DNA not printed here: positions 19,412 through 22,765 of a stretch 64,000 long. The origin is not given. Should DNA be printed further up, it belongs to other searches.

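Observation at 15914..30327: Four tandem, deeply diverged ~1000-aa paralogs with no recognisable domain: candidate undescribed system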

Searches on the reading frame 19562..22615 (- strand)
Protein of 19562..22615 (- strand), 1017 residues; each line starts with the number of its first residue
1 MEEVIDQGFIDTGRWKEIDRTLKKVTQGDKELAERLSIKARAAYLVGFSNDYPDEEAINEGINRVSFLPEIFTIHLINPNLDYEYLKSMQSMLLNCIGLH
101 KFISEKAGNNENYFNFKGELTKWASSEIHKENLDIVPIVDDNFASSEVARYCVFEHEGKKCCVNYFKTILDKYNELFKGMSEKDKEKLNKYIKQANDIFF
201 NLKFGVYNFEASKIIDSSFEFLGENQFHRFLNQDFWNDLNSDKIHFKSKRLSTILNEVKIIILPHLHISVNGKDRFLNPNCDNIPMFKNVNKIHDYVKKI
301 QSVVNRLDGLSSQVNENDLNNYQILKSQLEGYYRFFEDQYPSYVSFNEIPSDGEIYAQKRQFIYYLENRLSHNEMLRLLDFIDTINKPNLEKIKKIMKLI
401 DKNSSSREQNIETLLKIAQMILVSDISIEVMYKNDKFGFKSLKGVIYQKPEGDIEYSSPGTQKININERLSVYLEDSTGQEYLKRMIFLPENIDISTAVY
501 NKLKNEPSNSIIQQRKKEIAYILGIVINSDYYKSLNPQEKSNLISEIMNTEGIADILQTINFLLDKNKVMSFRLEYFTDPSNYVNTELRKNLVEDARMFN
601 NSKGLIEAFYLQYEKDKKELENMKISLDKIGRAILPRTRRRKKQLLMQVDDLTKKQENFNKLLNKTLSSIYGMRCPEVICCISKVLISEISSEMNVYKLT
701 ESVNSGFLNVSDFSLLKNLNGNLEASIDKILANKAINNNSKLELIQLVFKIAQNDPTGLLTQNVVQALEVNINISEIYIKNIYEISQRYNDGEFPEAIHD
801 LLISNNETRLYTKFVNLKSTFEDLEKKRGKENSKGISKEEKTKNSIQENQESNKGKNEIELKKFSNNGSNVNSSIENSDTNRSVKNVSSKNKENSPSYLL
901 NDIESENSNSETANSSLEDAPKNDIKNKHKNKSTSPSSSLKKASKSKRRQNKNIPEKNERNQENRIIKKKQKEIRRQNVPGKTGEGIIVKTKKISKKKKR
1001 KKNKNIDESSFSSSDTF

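Call 3: search_protein_families(library=pfam, proteins=[window:19562-22615:-], max_evalue=1)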
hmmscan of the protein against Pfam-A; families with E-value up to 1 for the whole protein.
window:19562-22615:- (1017 aa): 2 families
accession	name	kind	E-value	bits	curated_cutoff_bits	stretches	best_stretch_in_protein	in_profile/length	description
PF13499.12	EF-hand_7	-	0.016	16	30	0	368-406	17-55/67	EF-hand domain pair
PF24658.1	DUF7647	-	0.085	13.1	27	1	736-807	70-140/180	Domain of unknown function (DUF7647)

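Call 4: search_protein_families(library=ncbifam, proteins=[window:19562-22615:-], max_evalue=1)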
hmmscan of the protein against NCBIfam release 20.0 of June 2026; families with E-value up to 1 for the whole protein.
window:19562-22615:- (1017 aa): 0 families

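Call 7: find_homologous_proteins(query=window:19562-22615:-)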
Query window:19562-22615:- (1017 aa): 7 proteins with E <= 0.001 among 8000 candidates.
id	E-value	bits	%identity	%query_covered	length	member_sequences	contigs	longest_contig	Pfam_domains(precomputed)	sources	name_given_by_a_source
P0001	0.0e+0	2200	100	100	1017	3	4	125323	-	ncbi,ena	-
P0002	1.3e-203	697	54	58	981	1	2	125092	-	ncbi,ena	-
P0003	5.6e-203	695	54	58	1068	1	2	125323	-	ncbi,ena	-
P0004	2.9e-151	524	40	83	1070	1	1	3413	-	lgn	-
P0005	1.0e-148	515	42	79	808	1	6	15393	-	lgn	-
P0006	3.1e-128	448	41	77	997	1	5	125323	-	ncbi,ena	-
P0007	9.4e-121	423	44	52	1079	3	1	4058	-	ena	-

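Call 9: find_encoding_contigs(protein=P0001, flank=10000, max_places=6)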
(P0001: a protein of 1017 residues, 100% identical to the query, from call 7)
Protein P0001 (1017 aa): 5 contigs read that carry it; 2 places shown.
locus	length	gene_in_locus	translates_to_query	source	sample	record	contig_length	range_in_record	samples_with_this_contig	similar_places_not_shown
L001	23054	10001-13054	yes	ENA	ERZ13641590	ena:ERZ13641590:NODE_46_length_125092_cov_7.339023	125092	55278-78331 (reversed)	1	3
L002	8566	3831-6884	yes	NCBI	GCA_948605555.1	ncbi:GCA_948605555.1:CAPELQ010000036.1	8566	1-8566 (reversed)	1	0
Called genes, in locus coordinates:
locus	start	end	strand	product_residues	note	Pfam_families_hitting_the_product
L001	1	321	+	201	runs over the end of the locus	PF05389:MecA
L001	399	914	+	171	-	PF21088:MS_channel_1st, PF00924:MS_channel_2nd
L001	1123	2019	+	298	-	PF27077:CsxA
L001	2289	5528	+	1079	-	-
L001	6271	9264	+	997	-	-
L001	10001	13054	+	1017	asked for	-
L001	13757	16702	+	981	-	-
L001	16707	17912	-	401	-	PF00070:Pyr_redox (faint), PF00890:FAD_binding_2 (faint), PF01134:GIDA (faint), PF01266:DAO (faint), PF03486:HI0933_like, PF13738:Pyr_redox_3 (faint), PF07992:Pyr_redox_2 (weak), PF22780:HI0933_like_1st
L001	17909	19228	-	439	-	PF05496:RuvB_N, PF13191:AAA_16 (faint), PF00004:AAA, PF07728:AAA_5, PF13173:AAA_14, PF20720:nSTAND3 (faint), PF16193:AAA_assoc_2, PF12002:MgsA_C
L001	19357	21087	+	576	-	PF00664:ABC_membrane, PF00005:ABC_tran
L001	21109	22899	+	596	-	PF00664:ABC_membrane, PF00005:ABC_tran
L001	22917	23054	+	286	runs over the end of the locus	PF02588:YitT_membrane, PF10035:DUF2179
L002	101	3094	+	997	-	-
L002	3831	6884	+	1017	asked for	-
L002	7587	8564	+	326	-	?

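Call 12: find_encoding_contigs(protein=P0005, flank=10000, max_places=6)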
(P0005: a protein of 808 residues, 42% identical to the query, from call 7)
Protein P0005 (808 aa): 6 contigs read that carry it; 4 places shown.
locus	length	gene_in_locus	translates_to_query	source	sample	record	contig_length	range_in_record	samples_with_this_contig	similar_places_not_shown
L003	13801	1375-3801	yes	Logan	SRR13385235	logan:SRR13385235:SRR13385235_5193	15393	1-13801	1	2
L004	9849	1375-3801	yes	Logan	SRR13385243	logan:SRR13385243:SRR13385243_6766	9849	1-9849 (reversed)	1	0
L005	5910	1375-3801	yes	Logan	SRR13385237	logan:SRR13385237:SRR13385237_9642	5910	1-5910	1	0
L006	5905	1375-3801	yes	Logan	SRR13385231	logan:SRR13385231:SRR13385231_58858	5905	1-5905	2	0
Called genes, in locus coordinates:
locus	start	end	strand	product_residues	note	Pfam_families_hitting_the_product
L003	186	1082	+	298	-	PF27077:CsxA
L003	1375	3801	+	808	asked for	-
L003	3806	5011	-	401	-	PF00070:Pyr_redox (faint), PF00890:FAD_binding_2 (faint), PF01134:GIDA (faint), PF01266:DAO (faint), PF03486:HI0933_like, PF13738:Pyr_redox_3 (faint), PF07992:Pyr_redox_2 (weak), PF22780:HI0933_like_1st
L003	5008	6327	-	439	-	PF05496:RuvB_N, PF13191:AAA_16 (faint), PF00004:AAA, PF07728:AAA_5, PF13173:AAA_14, PF20720:nSTAND3 (faint), PF16193:AAA_assoc_2, PF12002:MgsA_C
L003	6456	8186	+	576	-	PF00664:ABC_membrane, PF00005:ABC_tran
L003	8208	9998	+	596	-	PF00664:ABC_membrane, PF00005:ABC_tran, PF02463:SMC_N (faint)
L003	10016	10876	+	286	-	PF02588:YitT_membrane, PF10035:DUF2179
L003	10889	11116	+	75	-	PF00550:PP-binding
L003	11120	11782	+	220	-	PF14622:Ribonucleas_3_3, PF00636:Ribonuclease_3, PF00035:dsrm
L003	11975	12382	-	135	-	-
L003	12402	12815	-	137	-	PF11969:DcpS_C, PF01230:HIT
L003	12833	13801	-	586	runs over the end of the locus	PF08439:Peptidase_M3_N, PF01432:Peptidase_M3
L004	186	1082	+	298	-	PF27077:CsxA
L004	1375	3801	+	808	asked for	-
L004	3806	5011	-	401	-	PF00070:Pyr_redox (faint), PF00890:FAD_binding_2 (faint), PF01134:GIDA (faint), PF01266:DAO (faint), PF03486:HI0933_like, PF13738:Pyr_redox_3 (faint), PF07992:Pyr_redox_2 (weak), PF22780:HI0933_like_1st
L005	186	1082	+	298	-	PF27077:CsxA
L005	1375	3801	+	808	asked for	-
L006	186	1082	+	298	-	PF27077:CsxA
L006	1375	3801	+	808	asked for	-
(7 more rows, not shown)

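Call 13: find_encoding_contigs(protein=P0003, flank=10000, max_places=4)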
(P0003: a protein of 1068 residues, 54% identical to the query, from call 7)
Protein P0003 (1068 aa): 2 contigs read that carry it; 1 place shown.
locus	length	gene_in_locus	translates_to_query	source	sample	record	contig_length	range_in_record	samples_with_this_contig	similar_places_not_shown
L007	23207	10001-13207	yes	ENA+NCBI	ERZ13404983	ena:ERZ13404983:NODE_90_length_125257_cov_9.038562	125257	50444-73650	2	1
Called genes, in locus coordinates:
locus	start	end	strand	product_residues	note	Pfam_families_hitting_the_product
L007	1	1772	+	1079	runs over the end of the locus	-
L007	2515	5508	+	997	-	-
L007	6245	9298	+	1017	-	-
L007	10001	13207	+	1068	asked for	-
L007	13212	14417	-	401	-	PF00070:Pyr_redox (faint), PF00890:FAD_binding_2 (faint), PF01134:GIDA (faint), PF01266:DAO (faint), PF03486:HI0933_like, PF13738:Pyr_redox_3 (faint), PF07992:Pyr_redox_2 (weak), PF22780:HI0933_like_1st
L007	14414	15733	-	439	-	PF05496:RuvB_N, PF13191:AAA_16 (faint), PF00004:AAA, PF07728:AAA_5, PF13173:AAA_14, PF20720:nSTAND3 (faint), PF16193:AAA_assoc_2, PF12002:MgsA_C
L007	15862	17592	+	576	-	PF00664:ABC_membrane, PF00005:ABC_tran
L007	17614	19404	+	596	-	PF00664:ABC_membrane, PF00005:ABC_tran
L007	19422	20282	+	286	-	PF02588:YitT_membrane, PF10035:DUF2179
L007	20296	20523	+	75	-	PF00550:PP-binding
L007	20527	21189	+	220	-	PF14622:Ribonucleas_3_3, PF00636:Ribonuclease_3, PF00035:dsrm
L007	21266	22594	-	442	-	PF03951:Gln-synt_N, PF00120:Gln-synt_C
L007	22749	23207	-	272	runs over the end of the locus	PF00528:BPD_transp_1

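Call 30: find_encoding_contigs(protein=P0004, flank=10000, max_places=6)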
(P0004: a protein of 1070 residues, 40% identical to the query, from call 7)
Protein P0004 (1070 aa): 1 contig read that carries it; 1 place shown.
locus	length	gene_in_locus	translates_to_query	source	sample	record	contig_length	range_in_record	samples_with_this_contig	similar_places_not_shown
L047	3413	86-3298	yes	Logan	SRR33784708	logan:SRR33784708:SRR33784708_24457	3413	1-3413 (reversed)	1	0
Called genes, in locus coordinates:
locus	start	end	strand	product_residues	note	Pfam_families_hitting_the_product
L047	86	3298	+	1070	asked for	-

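Call 43: search_protein_representatives(alignment_id=A2)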
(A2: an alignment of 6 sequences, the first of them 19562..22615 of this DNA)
Query: 6 sequences, 966 profile positions. Proteins with E-value up to 0.001 (for the whole library): 7; up to 1e-10: 6; up to 1e-30: 5. The best 7 are listed.
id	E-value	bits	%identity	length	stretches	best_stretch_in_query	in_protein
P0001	0.0e+00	1447.9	-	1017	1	2-966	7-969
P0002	0.0e+00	1349.9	-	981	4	1-598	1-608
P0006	0.0e+00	1270.3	-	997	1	13-966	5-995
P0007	0.0e+00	1198.6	-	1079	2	1-691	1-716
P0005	0.0e+00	1178.2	-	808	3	1-550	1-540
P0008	1.1e-14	70.0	-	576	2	745-839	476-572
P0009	1.3e-10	56.6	-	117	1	113-164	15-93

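Call 44: predict_structure(alignment_id=A2)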
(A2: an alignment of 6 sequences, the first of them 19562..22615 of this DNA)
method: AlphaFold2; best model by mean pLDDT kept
length: 1017 residues; sequences in the alignment: 6
mean_pLDDT: 51.6   pTM: 0.30
mean pLDDT of the five models: 51.6, 50.1, 50.0, 46.6, 45.3
residues with pLDDT >= 90: 0; 70-90: 243; 50-70: 291; < 50: 483
segments of 3 or more residues with pLDDT < 50: 1-13, 49-66, 129-131, 144-146, 215-230, 280-286, 339-349, 424-465, 475-533, 537-541, 544-580, 582-608, 633-635, 661-695, 705-707, 829-1017
pLDDT, mean of each block of 10 residues (from residue 1): 26 52 52 62 55 43 47 57 66 74 68 72 56 61 53 71 73 72 78 72 57 47 32 69 79 84 69 62 47 71 84 79 80 61 39 72 79 65 64 76 68 71 42 29 28 26 42 42 26 24 29 35 41 49 47 41 42 41 45 43 47 58 64 54 66 56 44 38 45 47 53 60 76 72 77 73 78 71 75 70 63 68 58 33 27 24 24 24 23 23 22 23 24 23 23 28 39 37 26 27 27 28
secondary structure, 60 per line:
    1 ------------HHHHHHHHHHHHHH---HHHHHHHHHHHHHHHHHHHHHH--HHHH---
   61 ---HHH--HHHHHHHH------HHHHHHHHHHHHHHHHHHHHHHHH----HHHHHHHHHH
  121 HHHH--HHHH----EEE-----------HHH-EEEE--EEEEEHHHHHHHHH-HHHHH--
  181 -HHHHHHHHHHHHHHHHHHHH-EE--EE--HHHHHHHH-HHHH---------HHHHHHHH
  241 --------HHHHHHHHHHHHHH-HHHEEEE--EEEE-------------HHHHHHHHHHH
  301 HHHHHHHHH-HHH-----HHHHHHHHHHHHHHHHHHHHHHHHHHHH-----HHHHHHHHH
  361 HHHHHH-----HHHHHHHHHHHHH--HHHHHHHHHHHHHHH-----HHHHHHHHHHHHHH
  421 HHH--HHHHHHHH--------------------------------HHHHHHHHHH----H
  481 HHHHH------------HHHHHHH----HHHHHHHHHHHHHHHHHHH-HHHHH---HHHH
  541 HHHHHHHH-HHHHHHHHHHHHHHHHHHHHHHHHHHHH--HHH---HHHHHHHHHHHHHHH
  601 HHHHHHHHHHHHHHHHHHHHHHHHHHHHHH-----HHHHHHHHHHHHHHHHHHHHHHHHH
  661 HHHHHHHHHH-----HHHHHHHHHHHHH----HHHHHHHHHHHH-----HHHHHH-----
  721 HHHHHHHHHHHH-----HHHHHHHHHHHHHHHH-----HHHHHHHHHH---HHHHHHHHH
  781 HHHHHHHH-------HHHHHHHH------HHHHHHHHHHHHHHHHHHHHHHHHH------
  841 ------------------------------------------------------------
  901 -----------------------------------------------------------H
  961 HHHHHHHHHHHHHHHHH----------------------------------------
elements in order (helices of 4 or more, strands of 3 or more residues): H13-26 H30-51 H54-57 H69-76 H83-106 H111-124 H127-130 E135-137 E153-156 E159-163 H164-172 H174-178 H182-201 H211-218 H220-223 H233-240 H249-262 E267-270 E273-276 H290-309 H319-346 H352-366 H372-384 H387-401 H407-423 H426-433 H466-475 H480-485 H498-504 H509-527 H529-533 H537-548 H550-577 H586-630 H636-670 H676-688 H693-704 H710-715 H721-732 H738-753 H759-768 H772-788 H796-803 H810-834 H960-977

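Call 47: find_encoding_contigs(protein=P0008, flank=10000, max_places=6)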
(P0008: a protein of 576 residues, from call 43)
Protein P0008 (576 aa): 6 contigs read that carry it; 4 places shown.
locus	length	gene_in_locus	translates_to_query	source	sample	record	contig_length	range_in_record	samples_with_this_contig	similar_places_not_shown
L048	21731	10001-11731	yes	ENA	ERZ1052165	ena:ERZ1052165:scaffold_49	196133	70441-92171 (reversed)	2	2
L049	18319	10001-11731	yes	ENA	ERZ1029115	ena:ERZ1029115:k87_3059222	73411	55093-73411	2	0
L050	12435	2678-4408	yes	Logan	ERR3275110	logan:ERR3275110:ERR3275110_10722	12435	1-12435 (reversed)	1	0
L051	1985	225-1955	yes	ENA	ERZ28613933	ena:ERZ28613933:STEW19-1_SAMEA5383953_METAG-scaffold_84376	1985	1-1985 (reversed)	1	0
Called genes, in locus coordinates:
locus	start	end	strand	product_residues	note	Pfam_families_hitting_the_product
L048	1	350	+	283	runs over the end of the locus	PF01551:Peptidase_M23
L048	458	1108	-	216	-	PF00302:CAT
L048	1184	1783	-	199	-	PF21176:RecR_HhH, PF02132:RecR_ZnF (weak), PF13662:Toprim_4, PF01751:Toprim, PF21175:RecR_C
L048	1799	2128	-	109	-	PF02575:YbaB_DNA_bd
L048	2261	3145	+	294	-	PF02739:5_3_exonuc_N, PF01367:5_3_exonuc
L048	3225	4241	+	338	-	PF02912:Phe_tRNA-synt_N, PF01409:tRNA-synt_2d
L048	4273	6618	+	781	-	PF01588:tRNA_bind, PF03483:B3_4, PF03484:B5, PF17759:tRNA_synthFbeta, PF03147:FDX-ACB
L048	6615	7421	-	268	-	PF01177:Asp_Glu_race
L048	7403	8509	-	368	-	PF01820:Dala_Dala_lig_N, PF02786:CPSase_L_D2, PF02222:ATP-grasp, PF07478:Dala_Dala_lig_C, PF13535:ATP-grasp_4 (faint)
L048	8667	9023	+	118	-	PF01245:Ribosomal_L19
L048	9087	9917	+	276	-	PF03193:RsgA_GTPase (faint), PF01926:MMR_HSR1, PF02421:FeoB_N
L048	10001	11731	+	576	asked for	-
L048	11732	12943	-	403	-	PF00070:Pyr_redox (faint), PF00890:FAD_binding_2 (weak), PF01134:GIDA (faint), PF01593:Amino_oxidase (weak), PF03486:HI0933_like, PF12831:FAD_oxidored (weak), PF07992:Pyr_redox_2, PF22780:HI0933_like_1st, +2 more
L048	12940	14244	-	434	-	PF05496:RuvB_N, PF00004:AAA, PF07728:AAA_5, PF13173:AAA_14 (weak), PF16193:AAA_assoc_2, PF12002:MgsA_C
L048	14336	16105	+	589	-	PF00664:ABC_membrane, PF00005:ABC_tran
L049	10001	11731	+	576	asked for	-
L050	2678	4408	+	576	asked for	-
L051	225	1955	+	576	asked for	-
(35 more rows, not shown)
